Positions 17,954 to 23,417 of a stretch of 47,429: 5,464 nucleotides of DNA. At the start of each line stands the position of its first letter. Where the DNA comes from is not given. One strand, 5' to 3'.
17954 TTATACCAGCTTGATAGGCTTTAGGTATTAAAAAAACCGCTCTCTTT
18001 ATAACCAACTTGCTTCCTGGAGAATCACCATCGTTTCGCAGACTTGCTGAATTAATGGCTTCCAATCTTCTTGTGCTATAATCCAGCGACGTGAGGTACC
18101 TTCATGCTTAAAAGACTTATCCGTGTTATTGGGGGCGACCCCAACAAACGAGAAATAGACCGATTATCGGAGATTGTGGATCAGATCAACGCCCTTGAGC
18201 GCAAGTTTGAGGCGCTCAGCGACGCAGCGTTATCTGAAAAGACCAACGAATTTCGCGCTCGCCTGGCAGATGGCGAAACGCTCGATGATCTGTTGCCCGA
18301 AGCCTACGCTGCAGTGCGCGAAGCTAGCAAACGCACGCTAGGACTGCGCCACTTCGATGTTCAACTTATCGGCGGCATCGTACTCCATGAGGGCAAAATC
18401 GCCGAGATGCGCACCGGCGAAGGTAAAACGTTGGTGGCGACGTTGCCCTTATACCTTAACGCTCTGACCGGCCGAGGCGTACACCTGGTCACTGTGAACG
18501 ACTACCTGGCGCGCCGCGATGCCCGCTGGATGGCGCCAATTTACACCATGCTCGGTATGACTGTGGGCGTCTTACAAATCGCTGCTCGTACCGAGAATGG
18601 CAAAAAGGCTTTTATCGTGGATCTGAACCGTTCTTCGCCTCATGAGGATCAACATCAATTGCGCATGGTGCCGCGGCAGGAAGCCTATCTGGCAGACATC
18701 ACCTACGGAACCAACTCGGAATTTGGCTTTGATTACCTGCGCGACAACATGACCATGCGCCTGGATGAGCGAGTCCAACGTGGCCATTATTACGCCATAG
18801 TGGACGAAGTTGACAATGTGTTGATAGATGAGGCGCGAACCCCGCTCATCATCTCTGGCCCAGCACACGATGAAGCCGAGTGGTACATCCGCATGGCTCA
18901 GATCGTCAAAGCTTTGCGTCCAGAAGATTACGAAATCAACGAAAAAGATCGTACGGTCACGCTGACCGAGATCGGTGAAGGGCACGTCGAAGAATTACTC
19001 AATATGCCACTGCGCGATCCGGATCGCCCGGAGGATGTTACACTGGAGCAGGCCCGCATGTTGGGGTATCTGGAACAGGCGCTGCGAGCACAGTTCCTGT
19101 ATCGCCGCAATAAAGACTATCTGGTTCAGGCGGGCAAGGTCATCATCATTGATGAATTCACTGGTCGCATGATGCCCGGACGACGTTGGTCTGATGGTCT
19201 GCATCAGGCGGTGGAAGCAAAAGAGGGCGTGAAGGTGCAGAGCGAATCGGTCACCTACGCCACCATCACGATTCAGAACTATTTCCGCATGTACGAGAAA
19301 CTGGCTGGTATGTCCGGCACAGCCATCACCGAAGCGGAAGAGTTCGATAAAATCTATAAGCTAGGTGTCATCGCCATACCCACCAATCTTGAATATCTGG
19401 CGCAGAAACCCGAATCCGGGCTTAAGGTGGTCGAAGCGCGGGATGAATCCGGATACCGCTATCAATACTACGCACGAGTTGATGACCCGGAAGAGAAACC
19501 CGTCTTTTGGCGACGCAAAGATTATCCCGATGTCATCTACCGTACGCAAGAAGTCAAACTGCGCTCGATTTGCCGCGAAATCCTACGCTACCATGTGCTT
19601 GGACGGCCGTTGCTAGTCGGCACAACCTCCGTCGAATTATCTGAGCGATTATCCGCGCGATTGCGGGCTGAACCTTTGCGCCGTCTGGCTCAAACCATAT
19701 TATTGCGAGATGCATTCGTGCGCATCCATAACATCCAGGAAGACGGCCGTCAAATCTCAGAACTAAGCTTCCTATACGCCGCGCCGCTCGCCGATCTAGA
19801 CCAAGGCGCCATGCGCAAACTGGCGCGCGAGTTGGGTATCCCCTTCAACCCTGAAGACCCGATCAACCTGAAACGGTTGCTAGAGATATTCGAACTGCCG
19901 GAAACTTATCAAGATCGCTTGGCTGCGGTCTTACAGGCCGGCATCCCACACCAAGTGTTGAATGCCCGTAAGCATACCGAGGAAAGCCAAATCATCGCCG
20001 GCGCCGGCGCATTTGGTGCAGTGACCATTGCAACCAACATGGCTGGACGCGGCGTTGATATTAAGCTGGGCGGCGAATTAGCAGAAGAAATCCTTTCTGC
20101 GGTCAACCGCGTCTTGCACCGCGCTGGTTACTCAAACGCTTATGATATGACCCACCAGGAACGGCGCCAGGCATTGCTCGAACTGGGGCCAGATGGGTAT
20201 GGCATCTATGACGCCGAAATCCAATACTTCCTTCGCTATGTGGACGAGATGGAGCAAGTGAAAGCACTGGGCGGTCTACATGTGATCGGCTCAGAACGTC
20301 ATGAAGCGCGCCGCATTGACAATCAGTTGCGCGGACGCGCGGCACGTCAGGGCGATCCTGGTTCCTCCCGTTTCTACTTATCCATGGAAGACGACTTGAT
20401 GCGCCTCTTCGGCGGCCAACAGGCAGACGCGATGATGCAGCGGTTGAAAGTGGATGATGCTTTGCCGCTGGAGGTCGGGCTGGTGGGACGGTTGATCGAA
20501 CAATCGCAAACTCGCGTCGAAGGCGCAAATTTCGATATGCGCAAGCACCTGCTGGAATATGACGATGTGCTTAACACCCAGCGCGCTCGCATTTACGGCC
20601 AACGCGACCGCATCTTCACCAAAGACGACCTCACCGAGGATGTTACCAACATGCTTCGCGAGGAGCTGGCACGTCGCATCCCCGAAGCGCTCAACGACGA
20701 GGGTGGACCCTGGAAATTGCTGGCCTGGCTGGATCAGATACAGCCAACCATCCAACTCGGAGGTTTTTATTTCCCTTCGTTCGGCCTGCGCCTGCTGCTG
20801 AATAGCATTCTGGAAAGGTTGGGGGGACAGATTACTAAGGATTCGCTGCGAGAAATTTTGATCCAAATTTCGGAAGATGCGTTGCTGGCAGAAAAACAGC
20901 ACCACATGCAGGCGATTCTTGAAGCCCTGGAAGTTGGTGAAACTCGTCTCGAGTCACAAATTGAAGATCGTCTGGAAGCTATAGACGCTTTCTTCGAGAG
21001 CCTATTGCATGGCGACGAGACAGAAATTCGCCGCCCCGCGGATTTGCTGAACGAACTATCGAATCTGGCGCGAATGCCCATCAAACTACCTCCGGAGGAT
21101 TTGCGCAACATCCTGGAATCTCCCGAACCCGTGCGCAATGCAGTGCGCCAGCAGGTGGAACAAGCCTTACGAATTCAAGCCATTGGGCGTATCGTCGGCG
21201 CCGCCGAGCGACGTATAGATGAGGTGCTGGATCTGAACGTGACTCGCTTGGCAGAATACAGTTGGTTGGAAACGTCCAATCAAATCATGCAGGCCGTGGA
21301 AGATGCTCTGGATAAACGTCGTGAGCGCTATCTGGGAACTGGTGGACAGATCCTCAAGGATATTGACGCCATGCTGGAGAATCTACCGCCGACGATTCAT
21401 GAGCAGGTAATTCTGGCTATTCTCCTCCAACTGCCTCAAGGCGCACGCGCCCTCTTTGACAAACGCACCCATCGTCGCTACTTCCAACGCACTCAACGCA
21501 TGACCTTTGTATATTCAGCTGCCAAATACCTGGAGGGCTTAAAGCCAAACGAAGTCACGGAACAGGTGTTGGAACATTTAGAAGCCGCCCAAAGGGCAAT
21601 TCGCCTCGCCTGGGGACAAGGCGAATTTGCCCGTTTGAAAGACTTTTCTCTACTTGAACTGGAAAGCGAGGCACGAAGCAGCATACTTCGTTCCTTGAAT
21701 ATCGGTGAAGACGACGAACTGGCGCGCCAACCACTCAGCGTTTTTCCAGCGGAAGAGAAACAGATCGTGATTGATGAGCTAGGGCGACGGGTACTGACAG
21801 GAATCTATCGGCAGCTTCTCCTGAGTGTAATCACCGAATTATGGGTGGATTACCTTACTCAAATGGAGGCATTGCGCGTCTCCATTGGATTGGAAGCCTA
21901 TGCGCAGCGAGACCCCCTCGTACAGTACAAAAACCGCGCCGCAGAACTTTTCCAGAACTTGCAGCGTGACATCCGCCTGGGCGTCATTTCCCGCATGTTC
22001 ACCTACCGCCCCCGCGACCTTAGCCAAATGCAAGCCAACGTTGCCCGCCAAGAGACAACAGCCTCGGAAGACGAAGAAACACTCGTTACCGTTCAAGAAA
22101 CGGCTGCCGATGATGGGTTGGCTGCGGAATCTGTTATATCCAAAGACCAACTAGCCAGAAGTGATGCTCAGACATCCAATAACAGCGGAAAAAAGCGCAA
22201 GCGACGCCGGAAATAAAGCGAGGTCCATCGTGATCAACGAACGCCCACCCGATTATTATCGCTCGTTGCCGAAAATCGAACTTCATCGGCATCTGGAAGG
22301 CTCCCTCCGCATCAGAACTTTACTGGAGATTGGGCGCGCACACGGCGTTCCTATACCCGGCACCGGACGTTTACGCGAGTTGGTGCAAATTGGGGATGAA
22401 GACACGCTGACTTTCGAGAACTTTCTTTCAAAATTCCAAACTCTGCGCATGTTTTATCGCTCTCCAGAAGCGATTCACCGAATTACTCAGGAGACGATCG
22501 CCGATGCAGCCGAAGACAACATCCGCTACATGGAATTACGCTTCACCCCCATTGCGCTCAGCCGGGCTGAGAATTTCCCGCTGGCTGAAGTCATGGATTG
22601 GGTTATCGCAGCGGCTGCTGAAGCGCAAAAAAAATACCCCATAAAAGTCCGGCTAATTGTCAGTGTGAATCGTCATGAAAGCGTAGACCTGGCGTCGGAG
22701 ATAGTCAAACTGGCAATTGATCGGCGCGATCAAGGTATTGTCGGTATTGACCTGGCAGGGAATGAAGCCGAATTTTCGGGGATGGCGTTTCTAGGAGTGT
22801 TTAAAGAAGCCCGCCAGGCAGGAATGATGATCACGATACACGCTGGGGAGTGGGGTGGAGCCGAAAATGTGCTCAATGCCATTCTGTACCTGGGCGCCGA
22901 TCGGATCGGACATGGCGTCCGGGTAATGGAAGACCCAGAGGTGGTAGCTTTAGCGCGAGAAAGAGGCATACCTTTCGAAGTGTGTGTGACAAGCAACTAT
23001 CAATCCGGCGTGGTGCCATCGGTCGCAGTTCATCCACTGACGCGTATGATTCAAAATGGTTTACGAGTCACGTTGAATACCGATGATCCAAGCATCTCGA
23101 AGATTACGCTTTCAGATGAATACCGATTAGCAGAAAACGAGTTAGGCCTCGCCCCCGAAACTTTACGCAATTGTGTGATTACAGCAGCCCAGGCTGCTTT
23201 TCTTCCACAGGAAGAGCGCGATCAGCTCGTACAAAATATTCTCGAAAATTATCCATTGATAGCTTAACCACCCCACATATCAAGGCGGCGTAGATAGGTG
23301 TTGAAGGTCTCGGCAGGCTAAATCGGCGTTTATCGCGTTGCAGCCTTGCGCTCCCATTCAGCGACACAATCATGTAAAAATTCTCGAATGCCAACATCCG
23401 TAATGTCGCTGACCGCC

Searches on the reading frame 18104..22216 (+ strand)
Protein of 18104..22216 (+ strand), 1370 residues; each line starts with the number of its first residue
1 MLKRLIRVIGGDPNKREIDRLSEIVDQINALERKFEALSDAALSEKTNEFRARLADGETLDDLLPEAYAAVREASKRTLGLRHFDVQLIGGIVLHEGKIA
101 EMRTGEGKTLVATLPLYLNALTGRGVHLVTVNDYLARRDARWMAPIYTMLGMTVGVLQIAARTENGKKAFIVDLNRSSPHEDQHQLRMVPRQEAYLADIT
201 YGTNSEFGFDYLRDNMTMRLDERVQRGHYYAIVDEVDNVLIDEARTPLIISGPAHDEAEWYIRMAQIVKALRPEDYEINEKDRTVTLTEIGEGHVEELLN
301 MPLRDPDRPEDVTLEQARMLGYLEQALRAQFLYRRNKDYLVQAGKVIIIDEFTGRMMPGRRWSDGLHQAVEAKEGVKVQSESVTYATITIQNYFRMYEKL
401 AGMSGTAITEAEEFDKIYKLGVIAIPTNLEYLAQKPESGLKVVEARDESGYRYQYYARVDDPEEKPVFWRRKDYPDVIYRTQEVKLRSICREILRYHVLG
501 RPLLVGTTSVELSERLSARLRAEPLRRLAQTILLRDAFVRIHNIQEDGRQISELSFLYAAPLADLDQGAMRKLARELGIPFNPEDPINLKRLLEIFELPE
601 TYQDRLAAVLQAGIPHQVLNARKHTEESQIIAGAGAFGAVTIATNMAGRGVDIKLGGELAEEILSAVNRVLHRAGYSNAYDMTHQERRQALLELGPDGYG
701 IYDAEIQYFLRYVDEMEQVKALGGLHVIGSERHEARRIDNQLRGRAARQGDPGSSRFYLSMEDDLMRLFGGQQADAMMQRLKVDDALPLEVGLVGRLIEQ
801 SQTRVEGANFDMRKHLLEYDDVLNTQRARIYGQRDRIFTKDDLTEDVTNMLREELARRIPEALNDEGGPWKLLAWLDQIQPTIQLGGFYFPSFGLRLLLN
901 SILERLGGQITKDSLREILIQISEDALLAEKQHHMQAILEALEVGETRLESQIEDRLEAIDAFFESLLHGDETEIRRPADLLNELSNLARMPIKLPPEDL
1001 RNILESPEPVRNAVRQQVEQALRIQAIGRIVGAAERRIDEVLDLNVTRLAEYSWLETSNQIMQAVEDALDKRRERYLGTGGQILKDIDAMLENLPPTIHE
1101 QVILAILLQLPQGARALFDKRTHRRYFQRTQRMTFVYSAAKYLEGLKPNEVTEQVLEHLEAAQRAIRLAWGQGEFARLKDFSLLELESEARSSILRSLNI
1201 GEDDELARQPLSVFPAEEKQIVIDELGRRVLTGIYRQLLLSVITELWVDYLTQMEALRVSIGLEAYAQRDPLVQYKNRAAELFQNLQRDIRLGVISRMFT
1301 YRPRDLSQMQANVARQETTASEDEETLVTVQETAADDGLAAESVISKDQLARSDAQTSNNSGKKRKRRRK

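Call 91: search_protein_families(library=pfam, proteins=[window:18104-22216:+], max_evalue=0.0001)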
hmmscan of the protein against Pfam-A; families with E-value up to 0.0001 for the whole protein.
window:18104-22216:+ (1370 aa): 4 families
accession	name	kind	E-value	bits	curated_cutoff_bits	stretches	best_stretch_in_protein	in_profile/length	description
PF07517.20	SecA_DEAD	-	8.8e-125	416.2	24.6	1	11-414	6-289/290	SecA DEAD-like domain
PF21090.3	P-loop_SecA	-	4.8e-72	242.3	27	1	470-785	3-204/205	SecA P-loop domain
PF07516.18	SecA_SW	-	3e-42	145.4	26.7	2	788-926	1-118/200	SecA Wing and Scaffold domain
PF01043.26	SecA_PP_bind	-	1.7e-34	119.2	23.5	1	257-371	2-110/110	SecA preprotein cross-linking domain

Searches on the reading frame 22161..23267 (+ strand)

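Call 91: search_protein_families(library=pfam, proteins=[window:22161-23267:+], max_evalue=0.0001)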
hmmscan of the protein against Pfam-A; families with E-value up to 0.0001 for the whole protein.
window:22161-23267:+ (368 aa): 3 families
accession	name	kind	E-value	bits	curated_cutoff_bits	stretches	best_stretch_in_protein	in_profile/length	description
PF00962.28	A_deaminase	-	1.2e-88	297.8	27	1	37-361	1-328/330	Adenosine deaminase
PF01979.26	Amidohydro_1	-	2.8e-09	37.1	25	1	148-325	63-268/345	Amidohydrolase family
PF19326.5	AMP_deaminase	-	1.8e-05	23.8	27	1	207-325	436-554/630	AMP deaminase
